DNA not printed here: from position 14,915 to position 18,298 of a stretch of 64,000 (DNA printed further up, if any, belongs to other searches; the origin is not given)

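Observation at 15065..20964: Tandem giant (1027 and 937 aa) proline-free E/K-rich coiled-coil proteins with a periodic L-x3-Y-E-x-K motif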

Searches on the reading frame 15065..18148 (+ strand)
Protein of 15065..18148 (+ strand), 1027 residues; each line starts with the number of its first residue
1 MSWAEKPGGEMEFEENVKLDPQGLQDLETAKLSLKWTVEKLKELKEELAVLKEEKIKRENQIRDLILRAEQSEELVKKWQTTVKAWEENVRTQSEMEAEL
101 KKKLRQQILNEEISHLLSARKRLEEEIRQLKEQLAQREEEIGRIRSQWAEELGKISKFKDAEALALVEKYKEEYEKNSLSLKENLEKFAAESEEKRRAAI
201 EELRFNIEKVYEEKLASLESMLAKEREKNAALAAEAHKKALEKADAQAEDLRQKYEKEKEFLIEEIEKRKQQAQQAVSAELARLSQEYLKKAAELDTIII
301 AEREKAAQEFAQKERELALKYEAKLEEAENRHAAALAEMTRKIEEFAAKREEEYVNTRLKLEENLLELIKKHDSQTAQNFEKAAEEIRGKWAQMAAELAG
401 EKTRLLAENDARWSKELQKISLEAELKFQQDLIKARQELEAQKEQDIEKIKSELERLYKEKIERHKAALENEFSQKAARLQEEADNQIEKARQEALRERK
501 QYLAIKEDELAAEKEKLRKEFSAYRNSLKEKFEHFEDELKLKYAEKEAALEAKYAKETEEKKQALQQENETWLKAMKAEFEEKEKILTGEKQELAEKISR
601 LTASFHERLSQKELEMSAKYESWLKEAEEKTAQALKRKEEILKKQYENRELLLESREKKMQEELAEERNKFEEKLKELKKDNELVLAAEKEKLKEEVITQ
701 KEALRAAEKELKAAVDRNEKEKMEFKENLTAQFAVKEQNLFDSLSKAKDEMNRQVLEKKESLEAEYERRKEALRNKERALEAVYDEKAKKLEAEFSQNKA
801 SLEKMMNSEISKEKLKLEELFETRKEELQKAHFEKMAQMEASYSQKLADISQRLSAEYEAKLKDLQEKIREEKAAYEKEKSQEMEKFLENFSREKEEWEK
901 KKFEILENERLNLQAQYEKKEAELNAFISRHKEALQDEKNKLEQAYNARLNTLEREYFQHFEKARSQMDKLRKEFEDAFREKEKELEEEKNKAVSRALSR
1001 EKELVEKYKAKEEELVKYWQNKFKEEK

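Call 5: search_protein_families(library=pfam, proteins=[window:15065-18148:+], max_evalue=0.1)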
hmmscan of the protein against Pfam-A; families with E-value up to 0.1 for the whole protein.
window:15065-18148:+ (1027 aa): 0 families

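Call 6: search_protein_families(library=ncbifam, proteins=[window:15065-18148:+], max_evalue=0.1)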
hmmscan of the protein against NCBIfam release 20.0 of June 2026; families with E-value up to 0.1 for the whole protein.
window:15065-18148:+ (1027 aa): 1 family
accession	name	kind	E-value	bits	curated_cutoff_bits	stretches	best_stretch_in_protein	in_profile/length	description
NF005865.0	PRK07801.1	equivalog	0.03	13.5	591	1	147-242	145-232/382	acetyl-CoA C-acetyltransferase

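Call 8: find_homologous_proteins(query=window:15065-18148:+)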
Query window:15065-18148:+ (1027 aa): 6 proteins with E <= 0.001 among 8000 candidates.
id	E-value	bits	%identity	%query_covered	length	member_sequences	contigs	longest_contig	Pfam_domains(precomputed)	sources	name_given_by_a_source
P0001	6.7e-82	295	31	68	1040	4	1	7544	-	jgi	-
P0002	3.4e-74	269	31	99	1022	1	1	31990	-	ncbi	-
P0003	1.0e-71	261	28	99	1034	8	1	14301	-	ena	-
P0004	6.9e-67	245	29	68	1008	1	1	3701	-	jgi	jgi:hypothetical protein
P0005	8.4e-65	238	29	98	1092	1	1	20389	-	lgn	-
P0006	8.8e-55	205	33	57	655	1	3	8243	-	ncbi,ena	-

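Call 9: find_encoding_contigs(protein=P0002, flank=10000, max_places=3)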
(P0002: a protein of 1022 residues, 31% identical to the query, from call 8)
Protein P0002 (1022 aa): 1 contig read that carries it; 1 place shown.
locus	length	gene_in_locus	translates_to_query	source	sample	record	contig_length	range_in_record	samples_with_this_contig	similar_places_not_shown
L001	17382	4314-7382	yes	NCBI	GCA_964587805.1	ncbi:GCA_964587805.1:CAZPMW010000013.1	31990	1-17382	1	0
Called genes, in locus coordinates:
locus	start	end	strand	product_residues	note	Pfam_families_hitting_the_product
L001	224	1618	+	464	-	PF00587:tRNA-synt_2b, PF03129:HGTP_anticodon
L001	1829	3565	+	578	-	PF06452:CBM9_1, PF19313:DUF5916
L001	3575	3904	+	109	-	-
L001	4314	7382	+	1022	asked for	-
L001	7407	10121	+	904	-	-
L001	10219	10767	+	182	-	PF01862:PvlArgDC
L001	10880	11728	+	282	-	PF00491:Arginase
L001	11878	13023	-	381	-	PF00278:Orn_DAP_Arg_deC, PF02784:Orn_Arg_deC_N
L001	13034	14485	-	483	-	PF03435:Sacchrp_dh_NADP, PF16653:Sacchrp_dh_C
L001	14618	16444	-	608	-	PF03781:FGE-sulfatase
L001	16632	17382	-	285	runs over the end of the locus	PF00691:OmpA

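Call 10: find_encoding_contigs(protein=P0005, flank=10000, max_places=3)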
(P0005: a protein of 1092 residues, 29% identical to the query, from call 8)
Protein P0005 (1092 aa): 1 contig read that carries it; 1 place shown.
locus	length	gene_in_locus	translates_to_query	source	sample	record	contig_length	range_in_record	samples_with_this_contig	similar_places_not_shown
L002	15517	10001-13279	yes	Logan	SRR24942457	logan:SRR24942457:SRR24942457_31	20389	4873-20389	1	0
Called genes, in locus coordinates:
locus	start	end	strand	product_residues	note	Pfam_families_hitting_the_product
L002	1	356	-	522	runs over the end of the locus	PF04055:Radical_SAM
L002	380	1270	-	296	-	PF00892:EamA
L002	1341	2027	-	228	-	PF04338:DUF481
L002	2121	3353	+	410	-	PF04389:Peptidase_M28 (weak), PF01546:Peptidase_M20, PF07687:M20_dimer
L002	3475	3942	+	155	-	PF06347:SH3_4, PF08239:SH3_3, PF06347:SH3_4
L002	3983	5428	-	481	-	PF05221:AdoHcyase, PF00670:AdoHcyase_NAD, PF02826:2-Hacid_dh_C, PF07991:KARI_N (weak)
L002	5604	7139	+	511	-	PF00675:Peptidase_M16, PF05193:Peptidase_M16_C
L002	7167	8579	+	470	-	PF00675:Peptidase_M16, PF05193:Peptidase_M16_C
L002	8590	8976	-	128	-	PF01643:Acyl-ACP_TE, PF13279:4HBT_2, PF03061:4HBT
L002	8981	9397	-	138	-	PF01894:YjbQ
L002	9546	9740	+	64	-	PF00830:Ribosomal_L28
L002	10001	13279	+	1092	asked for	-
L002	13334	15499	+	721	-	-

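Call 11: find_encoding_contigs(protein=P0003, flank=10000, max_places=3)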
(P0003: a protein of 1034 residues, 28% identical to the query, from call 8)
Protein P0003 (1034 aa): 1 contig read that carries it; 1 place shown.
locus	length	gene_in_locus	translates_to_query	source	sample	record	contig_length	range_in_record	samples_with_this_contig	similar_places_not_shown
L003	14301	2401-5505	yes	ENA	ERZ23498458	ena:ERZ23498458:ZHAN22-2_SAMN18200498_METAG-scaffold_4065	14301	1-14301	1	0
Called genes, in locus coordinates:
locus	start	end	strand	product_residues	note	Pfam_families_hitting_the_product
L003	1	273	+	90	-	?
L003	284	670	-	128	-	PF01643:Acyl-ACP_TE, PF13279:4HBT_2, PF03061:4HBT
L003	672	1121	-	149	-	PF01894:YjbQ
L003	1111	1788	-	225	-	PF01797:Y1_Tnp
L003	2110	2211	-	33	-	-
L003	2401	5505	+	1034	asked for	-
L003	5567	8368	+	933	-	-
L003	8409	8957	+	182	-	PF01862:PvlArgDC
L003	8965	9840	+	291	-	PF00491:Arginase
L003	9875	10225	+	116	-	PF01050:MannoseP_isomer, PF07883:Cupin_2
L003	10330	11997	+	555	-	PF00474:SSF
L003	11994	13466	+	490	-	PF00534:Glycos_transf_1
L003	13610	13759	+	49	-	-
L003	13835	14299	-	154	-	?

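Call 24: find_related_loci(query=A1, collection=genome_contigs, flank=10000)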
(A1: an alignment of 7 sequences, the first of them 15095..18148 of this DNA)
Query A1 (1017 aa) in genome_contigs; peptide patterns used: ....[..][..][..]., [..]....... (x = any residue, [..] = any of these).
130 stretches matched a pattern; 73 encode a relative of the query (tblastn E <= 1e-3); 70 distinct loci.
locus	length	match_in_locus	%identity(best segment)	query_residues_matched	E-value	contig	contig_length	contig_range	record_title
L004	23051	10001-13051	67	1-1017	0e+0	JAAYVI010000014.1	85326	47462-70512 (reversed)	MAG: Elusimicrobia bacterium isolate AS27yjCOA_52 15009_AS27, whole genome shotgun sequence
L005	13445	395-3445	54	1-1017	0e+0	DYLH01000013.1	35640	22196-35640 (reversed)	MAG TPA_asm: Elusimicrobium sp. isolate SulCav_AS07-7_37_2065 SulCav_AS07_7_1070_length_35640_cov_1478_473036, whole gen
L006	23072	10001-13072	33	3-1015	6e-101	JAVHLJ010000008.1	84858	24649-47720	MAG: Elusimicrobiales bacterium isolate Ess09-09 NODE_8_length_84858_cov_11.877033, whole genome shotgun sequence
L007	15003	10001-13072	32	3-1015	1e-96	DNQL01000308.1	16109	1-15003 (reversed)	MAG TPA_asm: Elusimicrobia bacterium isolate UBA11179 contig_25718, whole genome shotgun sequence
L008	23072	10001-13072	34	3-1015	5e-95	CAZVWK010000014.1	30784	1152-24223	MAG TPA_asm: uncultured Elusimicrobiaceae bacterium isolate binchicken_co37_74 genome assembly, contig: NODE_654_length_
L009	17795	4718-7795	32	1-1015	9e-94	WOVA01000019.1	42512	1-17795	MAG: Elusimicrobia bacterium isolate X2_MetaBAT.4 scaffold_270, whole genome shotgun sequence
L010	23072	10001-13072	31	3-1015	6e-88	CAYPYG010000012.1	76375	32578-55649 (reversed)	MAG TPA_asm: uncultured Elusimicrobiaceae bacterium isolate binchicken_co20_337 genome assembly, contig: NODE_885_length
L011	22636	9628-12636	31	1-1012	2e-84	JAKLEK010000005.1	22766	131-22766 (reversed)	MAG: Elusimicrobia bacterium isolate RA.bin131 RA.bin131_5, whole genome shotgun sequence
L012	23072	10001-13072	33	1-1015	1e-82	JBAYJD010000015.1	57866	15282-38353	MAG: Elusimicrobiales bacterium isolate SO_2016_GW1_47 scaffold01105_OW334_2016, whole genome shotgun sequence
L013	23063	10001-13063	31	1-1012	4e-82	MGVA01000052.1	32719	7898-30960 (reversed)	MAG: Elusimicrobia bacterium RIFOXYA12_FULL_51_18 rifixya3_full_scaffold_556, whole genome shotgun sequence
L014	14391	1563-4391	30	1-1015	2e-79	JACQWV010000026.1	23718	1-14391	MAG: Elusimicrobia bacterium isolate NC_groundwater_1498_Pr4_B-0.1um_45_12 SR1-18-B1_scaffold_129316, whole genome shotg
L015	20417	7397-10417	29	1-1012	1e-78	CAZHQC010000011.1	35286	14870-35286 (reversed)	MAG TPA_asm: uncultured Elusimicrobiaceae bacterium isolate binchicken_co49_18 genome assembly, contig: NODE_366_length_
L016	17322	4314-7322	31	1-1012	9e-77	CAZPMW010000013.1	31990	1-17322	MAG TPA_asm: uncultured Elusimicrobiaceae bacterium isolate SRP272421_co3_746 genome assembly, contig: NODE_2452_length_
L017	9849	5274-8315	28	1-1012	2e-76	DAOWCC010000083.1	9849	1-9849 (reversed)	MAG TPA_asm: Elusimicrobiota bacterium isolate CSMAG_1877 CSMAG_1877_k141_602757_length_9849_cov_11.0000, whole genome s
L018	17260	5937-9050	34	1-1009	3e-127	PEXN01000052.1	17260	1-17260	MAG: Elusimicrobia bacterium CG08_land_8_20_14_0_20_51_18 CG08_land_8_20_14_0.20_scaffold_1415_c, whole genome shotgun s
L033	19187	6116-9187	33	1-1015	2e-93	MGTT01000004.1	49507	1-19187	MAG: Elusimicrobia bacterium GWA2_56_46 gwa2_scaffold_1188, whole genome shotgun sequence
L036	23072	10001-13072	31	3-1015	5e-91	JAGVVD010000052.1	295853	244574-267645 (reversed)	MAG: Elusimicrobia bacterium isolate WAS_Bin_5 WAS_Bin_5_scaffold_20, whole genome shotgun sequence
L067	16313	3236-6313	33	1-1015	3e-96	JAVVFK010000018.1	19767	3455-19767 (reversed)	MAG: Elusimicrobiales bacterium isolate TamC13-45 NODE_18_length_19767_cov_3.232453, whole genome shotgun sequence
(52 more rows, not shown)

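Call 42: predict_structure(alignment_id=A1)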
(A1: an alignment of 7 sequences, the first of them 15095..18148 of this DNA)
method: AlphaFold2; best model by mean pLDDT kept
length: 1017 residues; sequences in the alignment: 7
mean_pLDDT: 63.7   pTM: 0.26
mean pLDDT of the five models: 63.7, 63.0, 62.4, 59.9, 55.9
residues with pLDDT >= 90: 0; 70-90: 294; 50-70: 637; < 50: 86
segments of 3 or more residues with pLDDT < 50: 1-16, 227-231, 233-235, 240-242, 251-261, 267-269
pLDDT, mean of each block of 10 residues (from residue 1): 36 48 62 66 71 72 75 77 76 77 72 73 68 59 49 54 61 61 60 58 51 51 49 47 48 48 49 56 62 68 72 73 72 74 73 68 63 70 73 76 76 71 70 67 64 58 58 63 65 70 70 63 51 53 59 62 60 56 53 51 55 58 59 64 63 64 66 64 68 70 72 68 60 60 58 61 63 61 59 58 63 58 55 54 58 65 66 70 70 71 72 73 74 76 73 70 74 74 69 68 70 55
secondary structure, 60 per line:
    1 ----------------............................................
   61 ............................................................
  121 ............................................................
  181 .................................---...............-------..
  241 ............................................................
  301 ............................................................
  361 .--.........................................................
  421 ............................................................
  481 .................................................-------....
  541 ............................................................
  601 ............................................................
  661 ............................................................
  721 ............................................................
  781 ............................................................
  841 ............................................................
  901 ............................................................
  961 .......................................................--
elements in order (helices of 4 or more, strands of 3 or more residues): H17-213 H217-231 H239-361 H364-529 H537-1015

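Call 43: search_solved_structures(query=A1, max_evalue=1)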
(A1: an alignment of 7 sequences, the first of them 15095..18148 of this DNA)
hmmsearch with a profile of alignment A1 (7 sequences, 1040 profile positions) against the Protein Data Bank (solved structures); distinct sequences matched with E-value up to 1: 5.
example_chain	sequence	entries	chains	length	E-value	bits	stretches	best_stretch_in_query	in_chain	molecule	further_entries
9tz5_q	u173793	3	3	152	0.02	15.9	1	957-996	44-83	Large ribosomal subunit protein bL9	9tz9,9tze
3s84_A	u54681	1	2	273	0.029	15.4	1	467-673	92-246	Apolipoprotein A-IV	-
7x5d_A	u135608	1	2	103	0.036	15.1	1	436-519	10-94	Lamin-A/C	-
2mar_A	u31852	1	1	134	0.068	14.2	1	553-628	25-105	SXP/RAL-2 family protein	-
9hx4_F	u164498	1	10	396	0.17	12.9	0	558-883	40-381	Apolipoprotein A-IV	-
